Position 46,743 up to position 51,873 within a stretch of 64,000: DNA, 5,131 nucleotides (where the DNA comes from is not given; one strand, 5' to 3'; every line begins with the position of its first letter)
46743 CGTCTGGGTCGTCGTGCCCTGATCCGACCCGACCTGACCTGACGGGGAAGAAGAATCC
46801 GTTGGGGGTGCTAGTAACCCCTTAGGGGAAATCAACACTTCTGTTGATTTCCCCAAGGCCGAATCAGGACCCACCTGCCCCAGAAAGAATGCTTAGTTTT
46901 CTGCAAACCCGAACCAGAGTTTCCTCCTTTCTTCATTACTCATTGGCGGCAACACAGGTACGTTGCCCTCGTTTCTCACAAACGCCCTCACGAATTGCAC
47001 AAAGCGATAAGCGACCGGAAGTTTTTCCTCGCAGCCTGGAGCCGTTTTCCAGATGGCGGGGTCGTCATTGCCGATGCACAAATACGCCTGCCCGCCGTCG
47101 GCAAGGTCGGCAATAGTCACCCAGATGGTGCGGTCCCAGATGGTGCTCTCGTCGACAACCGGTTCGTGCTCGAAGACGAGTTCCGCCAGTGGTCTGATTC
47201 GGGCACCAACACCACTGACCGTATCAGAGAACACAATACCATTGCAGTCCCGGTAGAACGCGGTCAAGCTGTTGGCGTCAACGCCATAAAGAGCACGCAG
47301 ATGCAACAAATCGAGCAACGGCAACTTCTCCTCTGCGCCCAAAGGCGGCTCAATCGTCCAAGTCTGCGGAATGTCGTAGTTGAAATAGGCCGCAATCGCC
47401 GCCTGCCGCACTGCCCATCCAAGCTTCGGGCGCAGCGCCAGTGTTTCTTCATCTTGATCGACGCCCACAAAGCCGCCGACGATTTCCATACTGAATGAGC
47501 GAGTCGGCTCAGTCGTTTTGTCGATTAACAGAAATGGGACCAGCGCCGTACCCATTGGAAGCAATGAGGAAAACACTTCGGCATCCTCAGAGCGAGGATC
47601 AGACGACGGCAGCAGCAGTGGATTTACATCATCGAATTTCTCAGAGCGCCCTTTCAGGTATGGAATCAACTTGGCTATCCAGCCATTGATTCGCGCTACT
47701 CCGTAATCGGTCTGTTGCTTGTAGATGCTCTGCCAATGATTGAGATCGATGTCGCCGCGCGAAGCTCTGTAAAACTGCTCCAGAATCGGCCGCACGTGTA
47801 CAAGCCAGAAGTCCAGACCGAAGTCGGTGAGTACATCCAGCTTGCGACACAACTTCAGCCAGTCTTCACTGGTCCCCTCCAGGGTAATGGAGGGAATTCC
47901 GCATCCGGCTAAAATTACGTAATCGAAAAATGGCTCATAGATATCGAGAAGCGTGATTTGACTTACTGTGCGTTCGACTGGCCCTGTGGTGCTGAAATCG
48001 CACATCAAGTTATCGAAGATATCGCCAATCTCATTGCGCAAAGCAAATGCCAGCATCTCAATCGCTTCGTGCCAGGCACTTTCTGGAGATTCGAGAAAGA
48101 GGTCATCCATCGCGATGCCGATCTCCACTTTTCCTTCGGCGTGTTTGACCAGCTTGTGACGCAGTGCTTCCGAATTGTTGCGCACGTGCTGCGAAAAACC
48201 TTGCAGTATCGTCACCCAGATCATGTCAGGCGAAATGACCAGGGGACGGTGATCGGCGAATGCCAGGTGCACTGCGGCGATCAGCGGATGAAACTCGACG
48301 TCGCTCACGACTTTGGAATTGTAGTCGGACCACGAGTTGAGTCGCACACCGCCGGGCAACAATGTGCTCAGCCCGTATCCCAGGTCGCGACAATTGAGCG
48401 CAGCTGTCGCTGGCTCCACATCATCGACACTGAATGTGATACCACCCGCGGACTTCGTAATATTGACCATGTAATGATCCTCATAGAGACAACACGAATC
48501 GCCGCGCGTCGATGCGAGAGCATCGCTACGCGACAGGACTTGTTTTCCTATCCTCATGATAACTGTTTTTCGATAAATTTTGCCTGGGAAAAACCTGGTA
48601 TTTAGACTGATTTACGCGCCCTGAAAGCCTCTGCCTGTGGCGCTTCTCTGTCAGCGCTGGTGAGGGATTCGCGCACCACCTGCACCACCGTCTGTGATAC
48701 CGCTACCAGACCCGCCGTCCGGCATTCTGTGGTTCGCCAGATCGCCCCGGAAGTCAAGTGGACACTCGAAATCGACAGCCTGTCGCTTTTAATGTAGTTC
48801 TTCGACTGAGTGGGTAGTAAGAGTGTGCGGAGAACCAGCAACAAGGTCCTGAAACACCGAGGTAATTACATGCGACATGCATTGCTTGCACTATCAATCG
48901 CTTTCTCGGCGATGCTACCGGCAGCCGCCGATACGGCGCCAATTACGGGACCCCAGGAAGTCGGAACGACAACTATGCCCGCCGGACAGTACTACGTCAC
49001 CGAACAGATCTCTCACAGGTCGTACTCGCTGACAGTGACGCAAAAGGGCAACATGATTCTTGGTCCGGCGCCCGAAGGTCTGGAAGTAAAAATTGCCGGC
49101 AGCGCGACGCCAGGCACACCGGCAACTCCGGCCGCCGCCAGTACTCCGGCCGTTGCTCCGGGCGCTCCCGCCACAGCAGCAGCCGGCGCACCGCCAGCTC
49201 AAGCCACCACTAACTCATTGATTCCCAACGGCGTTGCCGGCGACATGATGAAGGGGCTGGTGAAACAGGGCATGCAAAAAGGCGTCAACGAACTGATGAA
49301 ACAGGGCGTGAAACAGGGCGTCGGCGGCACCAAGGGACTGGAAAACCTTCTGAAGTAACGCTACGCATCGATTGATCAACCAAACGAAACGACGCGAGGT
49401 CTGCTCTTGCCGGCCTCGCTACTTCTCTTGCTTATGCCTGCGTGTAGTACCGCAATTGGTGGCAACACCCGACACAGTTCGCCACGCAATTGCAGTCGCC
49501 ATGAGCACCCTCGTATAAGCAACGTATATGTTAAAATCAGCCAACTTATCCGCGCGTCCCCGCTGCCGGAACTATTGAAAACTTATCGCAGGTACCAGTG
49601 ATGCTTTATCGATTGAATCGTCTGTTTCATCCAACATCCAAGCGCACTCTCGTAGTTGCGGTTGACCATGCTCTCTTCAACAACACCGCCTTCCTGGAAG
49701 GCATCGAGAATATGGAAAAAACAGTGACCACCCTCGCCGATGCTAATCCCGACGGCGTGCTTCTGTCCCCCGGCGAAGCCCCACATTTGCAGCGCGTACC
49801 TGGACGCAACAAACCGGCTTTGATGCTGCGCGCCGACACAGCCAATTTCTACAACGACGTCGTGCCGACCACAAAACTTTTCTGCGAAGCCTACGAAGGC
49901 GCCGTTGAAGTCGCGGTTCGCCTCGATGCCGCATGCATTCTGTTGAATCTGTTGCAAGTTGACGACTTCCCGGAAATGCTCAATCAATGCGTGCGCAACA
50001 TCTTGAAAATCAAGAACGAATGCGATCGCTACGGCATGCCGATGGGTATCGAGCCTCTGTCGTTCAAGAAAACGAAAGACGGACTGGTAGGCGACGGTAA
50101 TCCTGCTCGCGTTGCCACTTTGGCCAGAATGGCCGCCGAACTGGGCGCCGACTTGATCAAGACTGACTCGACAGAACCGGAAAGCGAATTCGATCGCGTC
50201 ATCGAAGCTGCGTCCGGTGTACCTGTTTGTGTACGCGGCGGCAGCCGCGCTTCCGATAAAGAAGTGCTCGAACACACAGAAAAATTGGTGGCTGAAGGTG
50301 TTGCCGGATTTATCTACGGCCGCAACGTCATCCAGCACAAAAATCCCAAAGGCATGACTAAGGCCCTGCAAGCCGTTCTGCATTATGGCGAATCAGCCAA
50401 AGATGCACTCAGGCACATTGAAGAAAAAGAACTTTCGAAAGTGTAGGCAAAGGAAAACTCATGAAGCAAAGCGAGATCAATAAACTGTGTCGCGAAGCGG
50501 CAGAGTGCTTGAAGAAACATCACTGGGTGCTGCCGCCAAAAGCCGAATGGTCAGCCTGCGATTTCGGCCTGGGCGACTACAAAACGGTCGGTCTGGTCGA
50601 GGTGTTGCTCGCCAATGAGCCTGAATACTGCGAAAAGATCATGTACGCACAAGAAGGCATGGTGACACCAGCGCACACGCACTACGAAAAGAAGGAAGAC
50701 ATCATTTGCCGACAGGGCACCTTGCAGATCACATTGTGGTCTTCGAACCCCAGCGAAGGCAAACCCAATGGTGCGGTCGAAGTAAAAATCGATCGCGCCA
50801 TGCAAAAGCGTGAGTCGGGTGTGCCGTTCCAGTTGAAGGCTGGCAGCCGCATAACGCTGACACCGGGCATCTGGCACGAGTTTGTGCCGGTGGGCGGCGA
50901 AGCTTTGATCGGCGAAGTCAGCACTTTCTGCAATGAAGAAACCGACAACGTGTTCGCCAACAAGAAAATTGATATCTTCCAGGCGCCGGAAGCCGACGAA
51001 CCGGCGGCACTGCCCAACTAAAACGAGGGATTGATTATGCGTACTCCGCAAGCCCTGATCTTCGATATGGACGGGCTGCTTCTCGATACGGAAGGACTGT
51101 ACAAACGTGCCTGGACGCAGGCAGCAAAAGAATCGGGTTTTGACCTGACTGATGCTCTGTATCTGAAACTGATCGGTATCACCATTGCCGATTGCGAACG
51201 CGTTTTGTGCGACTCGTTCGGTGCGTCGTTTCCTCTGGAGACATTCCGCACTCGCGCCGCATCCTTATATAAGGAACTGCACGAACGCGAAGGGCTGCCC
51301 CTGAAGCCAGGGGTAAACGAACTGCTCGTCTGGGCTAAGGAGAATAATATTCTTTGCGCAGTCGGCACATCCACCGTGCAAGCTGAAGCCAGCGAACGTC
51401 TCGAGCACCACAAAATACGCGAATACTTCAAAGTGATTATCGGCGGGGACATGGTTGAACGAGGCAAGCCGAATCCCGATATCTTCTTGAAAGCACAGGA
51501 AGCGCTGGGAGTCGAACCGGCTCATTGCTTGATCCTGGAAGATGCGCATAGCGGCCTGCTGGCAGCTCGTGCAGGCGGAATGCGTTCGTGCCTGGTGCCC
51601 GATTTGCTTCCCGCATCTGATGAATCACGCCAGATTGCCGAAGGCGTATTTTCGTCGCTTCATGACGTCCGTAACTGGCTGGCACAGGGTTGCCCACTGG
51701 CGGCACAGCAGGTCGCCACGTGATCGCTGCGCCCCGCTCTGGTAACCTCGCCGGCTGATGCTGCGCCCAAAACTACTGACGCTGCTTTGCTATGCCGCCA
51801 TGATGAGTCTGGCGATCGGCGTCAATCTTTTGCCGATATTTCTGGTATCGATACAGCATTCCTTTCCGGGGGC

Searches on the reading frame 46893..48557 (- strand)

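Call 3: search_protein_families(library=pfam, proteins=[window:46893-48557:-], max_evalue=1)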
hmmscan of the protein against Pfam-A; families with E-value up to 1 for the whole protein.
window:46893-48557:- (554 aa): 2 families
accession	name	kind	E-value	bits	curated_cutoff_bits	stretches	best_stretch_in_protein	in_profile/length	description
PF14388.11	DUF4419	-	6.5e-65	220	25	1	90-383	1-303/303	Domain of unknown function (DUF4419)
PF01424.28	R3H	-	0.095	13.2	26.8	1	523-545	10-32/60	R3H domain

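Call 4: search_protein_families(library=ncbifam, proteins=[window:46893-48557:-], max_evalue=1)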
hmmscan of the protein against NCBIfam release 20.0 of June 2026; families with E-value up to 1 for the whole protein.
window:46893-48557:- (554 aa): 0 families

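Call 51: search_protein_families(library=padloc, proteins=[window:46893-48557:-], max_evalue=0.01)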
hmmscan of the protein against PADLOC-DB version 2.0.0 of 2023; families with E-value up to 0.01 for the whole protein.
window:46893-48557:- (554 aa): 0 families

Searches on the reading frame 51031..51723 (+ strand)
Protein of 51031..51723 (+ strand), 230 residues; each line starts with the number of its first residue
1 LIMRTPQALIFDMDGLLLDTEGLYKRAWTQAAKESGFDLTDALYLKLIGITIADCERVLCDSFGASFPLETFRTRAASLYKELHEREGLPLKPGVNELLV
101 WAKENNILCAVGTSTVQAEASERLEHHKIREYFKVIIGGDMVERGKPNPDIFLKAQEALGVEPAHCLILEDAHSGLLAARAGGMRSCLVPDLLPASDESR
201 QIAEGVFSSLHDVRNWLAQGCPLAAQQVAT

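Call 10: search_protein_families(library=pfam, proteins=[window:51031-51723:+], max_evalue=0.01)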
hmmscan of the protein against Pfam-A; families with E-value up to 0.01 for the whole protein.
window:51031-51723:+ (230 aa): 4 families
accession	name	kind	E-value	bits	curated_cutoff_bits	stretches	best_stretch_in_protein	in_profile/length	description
PF13419.12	HAD_2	-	2.9e-34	119.2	23.8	1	9-189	1-178/178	Haloacid dehalogenase-like hydrolase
PF00702.32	Hydrolase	-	1.9e-23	84.3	26.4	1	7-183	2-191/191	haloacid dehalogenase-like hydrolase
PF13242.12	Hydrolase_like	-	5.8e-07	29.8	22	1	144-190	2-49/75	HAD-hyrolase-like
PF12710.13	HAD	-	0.00034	21.5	27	1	10-146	2-138/189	haloacid dehalogenase-like hydrolase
